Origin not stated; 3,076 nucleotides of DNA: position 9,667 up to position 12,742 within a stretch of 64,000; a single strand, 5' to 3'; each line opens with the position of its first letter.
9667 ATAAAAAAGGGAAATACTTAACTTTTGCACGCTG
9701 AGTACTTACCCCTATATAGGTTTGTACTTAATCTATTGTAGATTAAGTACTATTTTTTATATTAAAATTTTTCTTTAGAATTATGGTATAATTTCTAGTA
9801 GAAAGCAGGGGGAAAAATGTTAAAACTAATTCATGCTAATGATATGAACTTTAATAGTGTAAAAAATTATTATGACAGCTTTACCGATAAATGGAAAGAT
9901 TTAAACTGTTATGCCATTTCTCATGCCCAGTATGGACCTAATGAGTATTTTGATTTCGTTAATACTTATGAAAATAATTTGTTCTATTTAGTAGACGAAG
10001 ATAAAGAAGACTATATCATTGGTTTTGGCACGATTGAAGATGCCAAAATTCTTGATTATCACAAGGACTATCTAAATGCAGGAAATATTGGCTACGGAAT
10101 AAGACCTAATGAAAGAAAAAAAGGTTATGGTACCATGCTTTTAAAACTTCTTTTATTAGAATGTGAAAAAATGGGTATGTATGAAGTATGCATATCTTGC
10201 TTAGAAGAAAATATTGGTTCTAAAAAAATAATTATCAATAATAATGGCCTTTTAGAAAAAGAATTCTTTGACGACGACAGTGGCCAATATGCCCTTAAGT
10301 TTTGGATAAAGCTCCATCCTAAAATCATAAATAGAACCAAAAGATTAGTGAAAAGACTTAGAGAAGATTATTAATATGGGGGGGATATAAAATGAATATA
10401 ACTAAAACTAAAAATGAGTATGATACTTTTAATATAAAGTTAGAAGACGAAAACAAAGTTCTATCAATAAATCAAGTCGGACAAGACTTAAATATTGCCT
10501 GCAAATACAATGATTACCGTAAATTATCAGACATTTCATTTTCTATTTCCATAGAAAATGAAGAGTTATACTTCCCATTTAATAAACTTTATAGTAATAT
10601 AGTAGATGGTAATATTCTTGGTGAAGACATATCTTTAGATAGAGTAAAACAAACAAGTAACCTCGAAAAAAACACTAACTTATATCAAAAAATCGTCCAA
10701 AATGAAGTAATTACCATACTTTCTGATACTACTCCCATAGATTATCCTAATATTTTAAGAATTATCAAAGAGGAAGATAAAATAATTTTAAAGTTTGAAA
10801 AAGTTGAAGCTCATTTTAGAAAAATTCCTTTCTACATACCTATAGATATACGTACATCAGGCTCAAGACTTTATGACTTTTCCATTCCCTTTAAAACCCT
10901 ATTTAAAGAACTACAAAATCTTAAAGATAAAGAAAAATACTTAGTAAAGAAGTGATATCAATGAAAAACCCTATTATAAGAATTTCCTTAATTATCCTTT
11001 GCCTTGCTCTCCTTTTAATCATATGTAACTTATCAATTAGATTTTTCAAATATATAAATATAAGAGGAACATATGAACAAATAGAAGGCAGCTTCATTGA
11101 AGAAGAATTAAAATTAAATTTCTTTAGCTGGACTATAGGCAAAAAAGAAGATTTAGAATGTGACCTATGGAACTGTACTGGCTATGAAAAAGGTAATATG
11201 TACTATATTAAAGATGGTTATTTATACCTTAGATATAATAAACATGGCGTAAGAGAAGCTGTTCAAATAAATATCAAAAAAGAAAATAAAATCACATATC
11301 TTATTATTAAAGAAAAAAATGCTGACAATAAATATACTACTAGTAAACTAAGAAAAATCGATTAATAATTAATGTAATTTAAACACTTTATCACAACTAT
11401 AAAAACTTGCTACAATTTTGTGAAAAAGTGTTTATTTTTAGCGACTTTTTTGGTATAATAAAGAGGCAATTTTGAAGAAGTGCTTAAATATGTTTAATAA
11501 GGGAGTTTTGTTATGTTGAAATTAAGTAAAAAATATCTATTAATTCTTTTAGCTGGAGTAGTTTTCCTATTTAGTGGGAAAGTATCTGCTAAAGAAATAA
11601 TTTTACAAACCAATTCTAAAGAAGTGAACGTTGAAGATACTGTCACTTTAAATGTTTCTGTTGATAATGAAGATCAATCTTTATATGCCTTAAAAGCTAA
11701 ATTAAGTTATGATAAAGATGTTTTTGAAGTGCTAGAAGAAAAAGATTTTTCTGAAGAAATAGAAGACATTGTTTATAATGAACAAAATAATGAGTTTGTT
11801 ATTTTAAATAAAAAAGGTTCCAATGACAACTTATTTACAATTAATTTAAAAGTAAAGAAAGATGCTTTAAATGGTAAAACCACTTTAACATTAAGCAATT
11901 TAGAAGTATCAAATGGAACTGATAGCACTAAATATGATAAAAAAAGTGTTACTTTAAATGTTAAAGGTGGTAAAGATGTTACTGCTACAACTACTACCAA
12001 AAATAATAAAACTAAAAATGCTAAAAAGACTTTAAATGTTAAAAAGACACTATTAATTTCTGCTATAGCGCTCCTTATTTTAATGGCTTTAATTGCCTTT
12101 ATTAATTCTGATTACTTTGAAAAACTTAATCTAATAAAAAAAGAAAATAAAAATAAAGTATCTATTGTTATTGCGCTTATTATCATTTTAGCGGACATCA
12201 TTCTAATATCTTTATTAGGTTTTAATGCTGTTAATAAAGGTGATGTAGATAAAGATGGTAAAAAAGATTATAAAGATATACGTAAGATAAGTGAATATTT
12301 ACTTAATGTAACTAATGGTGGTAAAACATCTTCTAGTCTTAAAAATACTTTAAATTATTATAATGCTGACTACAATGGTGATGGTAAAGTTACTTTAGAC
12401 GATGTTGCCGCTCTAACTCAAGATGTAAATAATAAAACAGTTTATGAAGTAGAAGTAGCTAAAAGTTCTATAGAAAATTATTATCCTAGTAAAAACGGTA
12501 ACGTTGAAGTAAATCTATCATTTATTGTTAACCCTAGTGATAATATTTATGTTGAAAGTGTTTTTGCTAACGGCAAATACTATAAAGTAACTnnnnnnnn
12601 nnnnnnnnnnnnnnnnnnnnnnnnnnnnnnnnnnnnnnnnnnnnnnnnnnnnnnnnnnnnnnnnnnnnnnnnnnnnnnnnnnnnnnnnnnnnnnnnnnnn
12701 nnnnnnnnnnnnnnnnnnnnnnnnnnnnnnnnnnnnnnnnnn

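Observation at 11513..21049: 3178-aa surface protein combining cohesin-like, dockerin-like, Ig-repeat, GLUG and M26 metalloprotease modules with an unusual two-TM N-terminal anchor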

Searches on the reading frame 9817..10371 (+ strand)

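Call 10: search_protein_families(library=pfam, proteins=[window:9817-10371:+])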
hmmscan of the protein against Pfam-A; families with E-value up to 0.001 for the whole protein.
window:9817-10371:+ (185 aa): 2 families
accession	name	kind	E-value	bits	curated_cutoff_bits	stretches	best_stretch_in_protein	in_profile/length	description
PF13302.13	Acetyltransf_3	-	3.3e-07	31.5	25.4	1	51-139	50-132/138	Acetyltransferase (GNAT) domain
PF00583.31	Acetyltransf_1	-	5.3e-07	30.4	20.7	1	35-135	15-107/116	Acetyltransferase (GNAT) family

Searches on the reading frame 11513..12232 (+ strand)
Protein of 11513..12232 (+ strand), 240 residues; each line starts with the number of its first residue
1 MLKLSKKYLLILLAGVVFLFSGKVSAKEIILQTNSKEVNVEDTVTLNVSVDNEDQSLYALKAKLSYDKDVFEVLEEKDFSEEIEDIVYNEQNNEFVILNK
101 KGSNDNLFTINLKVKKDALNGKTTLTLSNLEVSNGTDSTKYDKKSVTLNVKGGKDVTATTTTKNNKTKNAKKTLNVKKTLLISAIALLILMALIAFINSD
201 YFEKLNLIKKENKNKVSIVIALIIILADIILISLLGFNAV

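Call 6: search_protein_families(library=pfam, proteins=[window:11513-12232:+], max_evalue=10)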
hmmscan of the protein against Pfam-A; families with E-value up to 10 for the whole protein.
seq(240 aa): 7 families
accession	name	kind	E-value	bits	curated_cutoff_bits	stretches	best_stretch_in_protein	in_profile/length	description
PF00963.24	Cohesin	-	3.3e-10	40.7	24.1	1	34-129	6-116/139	Cohesin domain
PF07331.16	TctB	-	0.069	13.8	29.1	1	185-237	37-91/137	Tripartite tricarboxylate transporter TctB family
PF13584.12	BatD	-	0.29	12.3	24.1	1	33-84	3-45/92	BatD DUF11 like domain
PF01658.22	Inos-1-P_synth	-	0.55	10.9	27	1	144-186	22-64/107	Myo-inositol-1-phosphate synthase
PF14610.12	Psg1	-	0.85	9.8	30.1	1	110-196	91-177/186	Ykl077w/Psg1 (Pma1 Stabilization in Golgi)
PF00114.24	Pilin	-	2.4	9.6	22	1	114-178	19-82/108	Pilin (bacterial filament)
PF04530.17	Viral_Beta_CD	-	2.9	8.6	23.4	1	32-65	28-61/123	Viral Beta C/D like family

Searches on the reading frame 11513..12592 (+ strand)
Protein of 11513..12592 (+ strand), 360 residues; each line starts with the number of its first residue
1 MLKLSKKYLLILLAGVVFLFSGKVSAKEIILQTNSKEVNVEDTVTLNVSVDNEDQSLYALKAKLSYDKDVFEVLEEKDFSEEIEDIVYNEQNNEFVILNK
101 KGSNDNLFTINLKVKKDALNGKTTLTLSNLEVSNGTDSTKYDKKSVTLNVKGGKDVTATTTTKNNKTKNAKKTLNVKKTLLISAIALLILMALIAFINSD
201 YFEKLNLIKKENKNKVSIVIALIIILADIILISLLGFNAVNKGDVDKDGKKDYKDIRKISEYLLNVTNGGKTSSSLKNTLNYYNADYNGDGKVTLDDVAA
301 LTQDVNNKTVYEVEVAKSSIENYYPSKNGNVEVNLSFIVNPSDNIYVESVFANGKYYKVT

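Call 9: find_homologous_proteins(query=window:11513-12592:+)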
Query window:11513-12592:+: 8000 candidates shared short words with the query, none scored E <= 0.001.

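Call 38: predict_structure(alignment_id=A1)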
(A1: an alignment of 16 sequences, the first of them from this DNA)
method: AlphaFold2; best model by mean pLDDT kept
length: 340 residues; sequences in the alignment: 16
mean_pLDDT: 68.6   pTM: 0.56
mean pLDDT of the five models: 68.6, 68.5, 65.7, 65.1, 64.6
residues with pLDDT >= 90: 28; 70-90: 149; 50-70: 92; < 50: 71
segments of 3 or more residues with pLDDT < 50: 1-4, 21-25, 156-175, 268-279, 309-325, 332-340
pLDDT, mean of each block of 10 residues (from residue 1): 53 61 58 88 89 76 90 87 78 86 78 89 89 83 88 55 32 46 68 69 65 73 74 61 62 82 66 44 67 81 68 42 46 40
secondary structure, 60 per line:
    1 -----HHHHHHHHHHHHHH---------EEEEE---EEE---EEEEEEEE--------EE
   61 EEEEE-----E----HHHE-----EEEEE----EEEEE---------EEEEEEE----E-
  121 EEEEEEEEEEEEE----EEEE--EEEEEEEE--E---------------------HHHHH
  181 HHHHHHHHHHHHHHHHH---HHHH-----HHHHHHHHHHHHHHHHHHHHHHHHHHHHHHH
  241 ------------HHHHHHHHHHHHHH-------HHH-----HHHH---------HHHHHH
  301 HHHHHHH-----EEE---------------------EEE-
elements in order: H6-19 E29-33 E37-39 E43-50 E59-65 E85-89 E94-98 E108-114 E121-133 E138-141 E144-151 H176-197 H201-204 H210-240 H253-266 H282-285 H295-307 E313-315 E337-339

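Call 43: fold_search(model_id=the predicted structure, library=pdb)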
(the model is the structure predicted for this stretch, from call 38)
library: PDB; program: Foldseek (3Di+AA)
matches with E <= 10: 1961; with E <= 0.001: 64
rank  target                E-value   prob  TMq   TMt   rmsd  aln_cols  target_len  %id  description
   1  2w1n                  2.0e-07  1.00  0.30  0.43   6.3       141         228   16  cohesin and fibronectin type-III double module construct from the Clostridium perfringens glycoside hydrolase GH84C (released 2009-02-03)
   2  2jh2_A                2.7e-07  1.00  0.29  0.68   3.8       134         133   17  X-ray crystal structure of a cohesin-like module from Clostridium perfringens (released 2007-11-06)
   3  2vo8                  5.7e-07  1.00  0.30  0.70   3.8       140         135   14  Cohesin module from Clostridium perfringens ATCC13124 family 33 glycoside hydrolase. (released 2008-09-02)
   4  3ul4_A                1.1e-06  1.00  0.29  0.62   3.9       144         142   17  Crystal structure of Coh-OlpA(Cthe_3080)-Doc918(Cthe_0918) complex: A novel type I Cohesin-Dockerin complex from Clost (released 2012-11-28)
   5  2jh2_C                3.3e-06  1.00  0.29  0.69   4.2       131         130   18  X-ray crystal structure of a cohesin-like module from Clostridium perfringens (released 2007-11-06)
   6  3kcp_A                4.1e-06  1.00  0.27  0.30   4.5       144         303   20  Crystal structure of interacting Clostridium thermocellum multimodular components (released 2010-02-09)
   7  6kgf_C                5.5e-06  1.00  0.30  0.63   3.5       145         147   15  Crystal structure of CaDoc0917(R16D)-CaCohA2 complex at pH 8.2 (released 2020-07-08)
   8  6kgd_A                8.8e-06  1.00  0.27  0.56   6.7       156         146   15  Crystal structure of CaDoc0917(R49D)-CaCohA2 complex at pH 8.0 (released 2020-07-08)
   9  5lxv_C                9.9e-06  1.00  0.28  0.49   4.8       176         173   12  Crystal structure of Ruminococcus flavefaciens scaffoldin C cohesin in complex with a dockerin from an uncharacterized (released 2016-10-19)
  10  6kge_A                1.2e-05  1.00  0.25  0.55   6.8       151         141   14  Crystal structure of CaDoc0917(R16D)-CaCohA2 complex at pH 5.5 (released 2020-07-08)
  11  5n5p_A                1.3e-05  1.00  0.26  0.56   6.3       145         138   14  Crystal structure of Ruminococcus flavefaciens' type III complex containing the fifth cohesin from scaffoldin B and th (released 2018-02-28)
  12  6kgc_A                1.5e-05  1.00  0.26  0.56   6.8       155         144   15  Crystal structure of CaDoc0917(R49D)-CaCohA2 complex at pH 5.4 (released 2020-07-08)
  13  6kgf_A                3.1e-05  1.00  0.24  0.51   7.2       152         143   16  Crystal structure of CaDoc0917(R16D)-CaCohA2 complex at pH 8.2 (released 2020-07-08)
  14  5k39_A                3.3e-05  1.00  0.24  0.44   4.7       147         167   16  THE TYPE II COHESIN DOCKERIN COMPLEX FROM CLOSTRIDIUM THERMOCELLUM (released 2017-03-29)
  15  3ghp_A                4.0e-05  1.00  0.26  0.44  15.1       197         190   12  Structure of the second type II cohesin module from the adaptor ScaA scaffoldin of Acetivibrio cellulolyticus (includi (released 2009-06-23)
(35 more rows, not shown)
